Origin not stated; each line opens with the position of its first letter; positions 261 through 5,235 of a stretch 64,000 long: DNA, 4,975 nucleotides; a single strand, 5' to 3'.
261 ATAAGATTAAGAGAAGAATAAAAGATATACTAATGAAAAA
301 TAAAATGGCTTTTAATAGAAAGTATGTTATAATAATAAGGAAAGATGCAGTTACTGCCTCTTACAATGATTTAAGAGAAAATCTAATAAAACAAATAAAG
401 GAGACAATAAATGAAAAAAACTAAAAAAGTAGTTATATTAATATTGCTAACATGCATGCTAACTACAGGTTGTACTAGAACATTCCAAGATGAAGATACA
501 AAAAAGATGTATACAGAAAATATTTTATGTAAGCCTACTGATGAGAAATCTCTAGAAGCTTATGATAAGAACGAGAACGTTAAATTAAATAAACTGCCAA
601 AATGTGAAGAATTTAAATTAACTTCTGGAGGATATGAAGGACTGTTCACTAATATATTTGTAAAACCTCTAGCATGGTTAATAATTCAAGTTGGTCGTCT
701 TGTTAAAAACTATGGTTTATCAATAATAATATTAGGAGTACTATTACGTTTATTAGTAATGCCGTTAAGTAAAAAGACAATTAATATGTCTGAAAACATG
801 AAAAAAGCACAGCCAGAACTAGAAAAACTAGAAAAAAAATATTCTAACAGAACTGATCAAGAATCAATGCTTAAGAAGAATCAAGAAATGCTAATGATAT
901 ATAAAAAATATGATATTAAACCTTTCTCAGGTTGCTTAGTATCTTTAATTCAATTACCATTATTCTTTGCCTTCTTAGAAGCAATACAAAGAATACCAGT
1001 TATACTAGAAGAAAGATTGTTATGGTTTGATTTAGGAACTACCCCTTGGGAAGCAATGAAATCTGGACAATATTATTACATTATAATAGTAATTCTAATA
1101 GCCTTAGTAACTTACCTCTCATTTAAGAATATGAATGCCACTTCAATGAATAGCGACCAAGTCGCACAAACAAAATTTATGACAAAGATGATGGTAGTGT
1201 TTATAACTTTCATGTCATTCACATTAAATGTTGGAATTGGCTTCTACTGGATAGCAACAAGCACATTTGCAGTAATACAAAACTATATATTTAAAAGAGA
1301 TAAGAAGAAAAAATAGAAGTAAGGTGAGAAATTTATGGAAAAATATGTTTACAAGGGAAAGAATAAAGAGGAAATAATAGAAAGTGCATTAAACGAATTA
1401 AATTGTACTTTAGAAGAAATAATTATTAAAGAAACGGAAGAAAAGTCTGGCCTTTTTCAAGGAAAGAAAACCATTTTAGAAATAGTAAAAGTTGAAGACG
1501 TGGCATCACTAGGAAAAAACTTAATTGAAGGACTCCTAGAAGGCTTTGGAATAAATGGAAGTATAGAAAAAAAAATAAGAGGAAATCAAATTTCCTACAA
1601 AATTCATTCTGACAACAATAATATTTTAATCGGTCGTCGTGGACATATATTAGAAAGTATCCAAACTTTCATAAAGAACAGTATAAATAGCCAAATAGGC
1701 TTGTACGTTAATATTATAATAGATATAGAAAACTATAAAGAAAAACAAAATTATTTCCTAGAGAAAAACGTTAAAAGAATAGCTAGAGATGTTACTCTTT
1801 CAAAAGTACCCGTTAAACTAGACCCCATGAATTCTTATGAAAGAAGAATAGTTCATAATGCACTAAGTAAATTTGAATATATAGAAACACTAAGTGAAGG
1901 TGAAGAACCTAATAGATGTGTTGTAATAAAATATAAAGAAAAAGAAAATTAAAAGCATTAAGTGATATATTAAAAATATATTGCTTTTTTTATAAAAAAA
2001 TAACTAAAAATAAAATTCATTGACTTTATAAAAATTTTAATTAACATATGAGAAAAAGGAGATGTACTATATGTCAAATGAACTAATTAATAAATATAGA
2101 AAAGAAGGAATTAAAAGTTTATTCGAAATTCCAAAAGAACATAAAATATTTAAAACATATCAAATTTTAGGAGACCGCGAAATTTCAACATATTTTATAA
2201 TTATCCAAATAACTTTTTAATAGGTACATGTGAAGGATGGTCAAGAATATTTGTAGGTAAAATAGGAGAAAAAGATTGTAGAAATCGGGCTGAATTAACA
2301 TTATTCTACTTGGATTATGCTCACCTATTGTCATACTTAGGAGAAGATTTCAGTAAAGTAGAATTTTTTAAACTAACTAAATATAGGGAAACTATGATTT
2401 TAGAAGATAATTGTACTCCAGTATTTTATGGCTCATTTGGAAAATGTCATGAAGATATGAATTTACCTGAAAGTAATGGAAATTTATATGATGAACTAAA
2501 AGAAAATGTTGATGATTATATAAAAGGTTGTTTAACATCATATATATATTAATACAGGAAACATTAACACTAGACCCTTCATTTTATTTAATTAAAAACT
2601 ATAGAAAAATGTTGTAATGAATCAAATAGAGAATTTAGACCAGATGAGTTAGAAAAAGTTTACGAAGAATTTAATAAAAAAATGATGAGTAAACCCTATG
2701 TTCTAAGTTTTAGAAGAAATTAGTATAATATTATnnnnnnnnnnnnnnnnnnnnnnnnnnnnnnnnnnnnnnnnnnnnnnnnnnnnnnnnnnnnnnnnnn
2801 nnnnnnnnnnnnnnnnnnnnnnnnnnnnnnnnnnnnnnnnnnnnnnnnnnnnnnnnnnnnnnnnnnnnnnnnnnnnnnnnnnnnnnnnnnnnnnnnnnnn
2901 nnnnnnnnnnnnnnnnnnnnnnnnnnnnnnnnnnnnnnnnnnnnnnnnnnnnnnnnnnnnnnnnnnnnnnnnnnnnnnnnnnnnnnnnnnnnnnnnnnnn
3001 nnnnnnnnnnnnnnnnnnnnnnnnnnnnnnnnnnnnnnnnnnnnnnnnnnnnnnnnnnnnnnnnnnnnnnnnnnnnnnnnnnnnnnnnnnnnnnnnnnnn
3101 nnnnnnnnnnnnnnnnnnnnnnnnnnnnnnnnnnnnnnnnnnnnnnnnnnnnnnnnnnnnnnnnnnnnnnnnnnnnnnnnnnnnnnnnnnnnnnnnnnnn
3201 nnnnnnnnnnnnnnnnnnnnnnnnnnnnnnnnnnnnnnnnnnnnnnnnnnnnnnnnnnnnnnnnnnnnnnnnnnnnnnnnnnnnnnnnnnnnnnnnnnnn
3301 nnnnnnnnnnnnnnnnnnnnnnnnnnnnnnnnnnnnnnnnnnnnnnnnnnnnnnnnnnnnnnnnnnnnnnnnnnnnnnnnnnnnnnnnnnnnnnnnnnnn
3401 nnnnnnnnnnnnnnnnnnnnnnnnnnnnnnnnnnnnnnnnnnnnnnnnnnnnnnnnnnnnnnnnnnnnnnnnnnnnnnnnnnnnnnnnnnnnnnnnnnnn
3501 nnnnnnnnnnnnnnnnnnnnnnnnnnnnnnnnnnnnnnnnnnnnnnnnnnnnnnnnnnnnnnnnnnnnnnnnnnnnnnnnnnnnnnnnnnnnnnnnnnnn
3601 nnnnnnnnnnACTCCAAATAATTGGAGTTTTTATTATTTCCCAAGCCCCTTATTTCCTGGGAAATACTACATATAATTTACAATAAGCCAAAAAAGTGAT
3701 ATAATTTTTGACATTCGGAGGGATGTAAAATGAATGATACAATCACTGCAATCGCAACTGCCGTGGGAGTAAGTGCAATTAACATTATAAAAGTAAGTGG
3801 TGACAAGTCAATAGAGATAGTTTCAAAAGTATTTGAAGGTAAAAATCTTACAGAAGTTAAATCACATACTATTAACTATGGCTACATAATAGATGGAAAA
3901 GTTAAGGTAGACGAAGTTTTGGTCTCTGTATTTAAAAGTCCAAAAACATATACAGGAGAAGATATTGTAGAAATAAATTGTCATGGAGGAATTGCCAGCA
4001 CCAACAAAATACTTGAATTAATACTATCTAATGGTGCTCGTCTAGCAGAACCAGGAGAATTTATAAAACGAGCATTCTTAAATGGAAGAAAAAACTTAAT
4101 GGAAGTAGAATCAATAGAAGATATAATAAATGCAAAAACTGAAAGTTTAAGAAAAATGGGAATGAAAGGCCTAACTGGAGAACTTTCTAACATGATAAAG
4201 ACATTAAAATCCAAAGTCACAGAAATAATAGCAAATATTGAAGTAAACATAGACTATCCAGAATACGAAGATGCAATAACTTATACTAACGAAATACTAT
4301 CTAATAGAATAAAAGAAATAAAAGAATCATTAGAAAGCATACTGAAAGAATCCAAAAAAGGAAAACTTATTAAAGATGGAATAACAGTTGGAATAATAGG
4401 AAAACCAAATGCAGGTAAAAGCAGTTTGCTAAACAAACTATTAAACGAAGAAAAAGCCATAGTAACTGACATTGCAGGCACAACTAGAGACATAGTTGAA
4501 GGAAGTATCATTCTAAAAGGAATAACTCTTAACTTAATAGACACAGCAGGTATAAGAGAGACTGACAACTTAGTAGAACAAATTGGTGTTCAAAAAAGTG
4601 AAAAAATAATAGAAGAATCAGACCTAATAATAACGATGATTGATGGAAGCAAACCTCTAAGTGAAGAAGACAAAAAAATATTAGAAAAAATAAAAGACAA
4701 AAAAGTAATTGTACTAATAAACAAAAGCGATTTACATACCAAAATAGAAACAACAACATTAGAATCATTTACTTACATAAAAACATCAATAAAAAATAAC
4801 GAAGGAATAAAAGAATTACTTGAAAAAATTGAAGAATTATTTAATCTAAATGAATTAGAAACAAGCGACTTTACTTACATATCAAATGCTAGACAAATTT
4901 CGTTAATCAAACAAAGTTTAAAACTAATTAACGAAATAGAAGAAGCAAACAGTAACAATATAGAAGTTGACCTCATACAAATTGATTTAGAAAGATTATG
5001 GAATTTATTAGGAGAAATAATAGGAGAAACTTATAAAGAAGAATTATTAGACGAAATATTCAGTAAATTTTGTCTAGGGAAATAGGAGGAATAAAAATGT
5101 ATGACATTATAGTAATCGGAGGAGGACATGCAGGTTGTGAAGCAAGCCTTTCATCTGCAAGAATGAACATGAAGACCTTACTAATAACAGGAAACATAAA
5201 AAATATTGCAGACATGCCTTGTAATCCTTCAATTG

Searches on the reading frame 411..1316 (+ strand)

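Call 16: search_protein_families(library=pfam, proteins=[window:411-1316:+], max_evalue=0.001)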
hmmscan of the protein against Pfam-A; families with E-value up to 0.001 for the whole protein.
window:411-1316:+ (301 aa): 1 family
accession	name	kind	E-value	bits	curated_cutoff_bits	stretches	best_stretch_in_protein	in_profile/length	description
PF02096.25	60KD_IMP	-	1.1e-36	126.7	35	1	101-296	1-163/163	60Kd inner membrane protein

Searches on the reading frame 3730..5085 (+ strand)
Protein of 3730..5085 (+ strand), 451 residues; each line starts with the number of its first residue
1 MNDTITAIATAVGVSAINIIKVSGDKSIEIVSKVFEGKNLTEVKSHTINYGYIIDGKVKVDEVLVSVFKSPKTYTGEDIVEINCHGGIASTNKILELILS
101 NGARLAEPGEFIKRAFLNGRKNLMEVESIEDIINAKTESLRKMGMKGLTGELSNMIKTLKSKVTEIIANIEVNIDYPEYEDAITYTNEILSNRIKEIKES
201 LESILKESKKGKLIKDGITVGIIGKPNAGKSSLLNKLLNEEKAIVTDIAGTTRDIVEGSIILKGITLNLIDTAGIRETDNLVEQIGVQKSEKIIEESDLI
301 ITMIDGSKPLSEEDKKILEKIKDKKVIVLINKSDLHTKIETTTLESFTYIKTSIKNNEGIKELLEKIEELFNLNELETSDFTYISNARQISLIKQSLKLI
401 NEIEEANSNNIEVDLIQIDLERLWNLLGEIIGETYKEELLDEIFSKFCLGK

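Call 16: search_protein_families(library=pfam, proteins=[window:3730-5085:+], max_evalue=0.001)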
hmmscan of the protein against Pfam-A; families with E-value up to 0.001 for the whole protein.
window:3730-5085:+ (451 aa): 8 families
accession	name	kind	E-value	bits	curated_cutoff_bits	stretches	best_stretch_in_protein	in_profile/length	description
PF12631.12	MnmE_helical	-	1.9e-53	182.1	40.1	1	123-448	1-211/211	MnmE helical domain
PF10396.14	TrmE_N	-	4.8e-42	143.3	29.8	1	4-120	1-117/117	GTP-binding protein TrmE N-terminus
PF01926.29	MMR_HSR1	-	2.1e-27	95.9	21.9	1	219-332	1-113/113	50S ribosome-binding GTPase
PF02421.24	FeoB_N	-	2.4e-09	37.3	27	1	219-367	2-156/156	Ferrous iron transport protein B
PF00350.29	Dynamin_N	-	5.7e-06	26.9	27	0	220-256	1-36/168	Dynamin family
PF00009.33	GTP_EFTU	-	5.7e-06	26.5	26.5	0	218-366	4-181/188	Elongation factor Tu GTP binding domain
PF00071.28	Ras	-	0.00015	21.8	21.6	1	222-367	4-156/162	Ras family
PF03308.22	MeaB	-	0.00058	19.4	23.1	0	182-239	4-55/273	Methylmalonyl Co-A mutase-associated GTPase MeaB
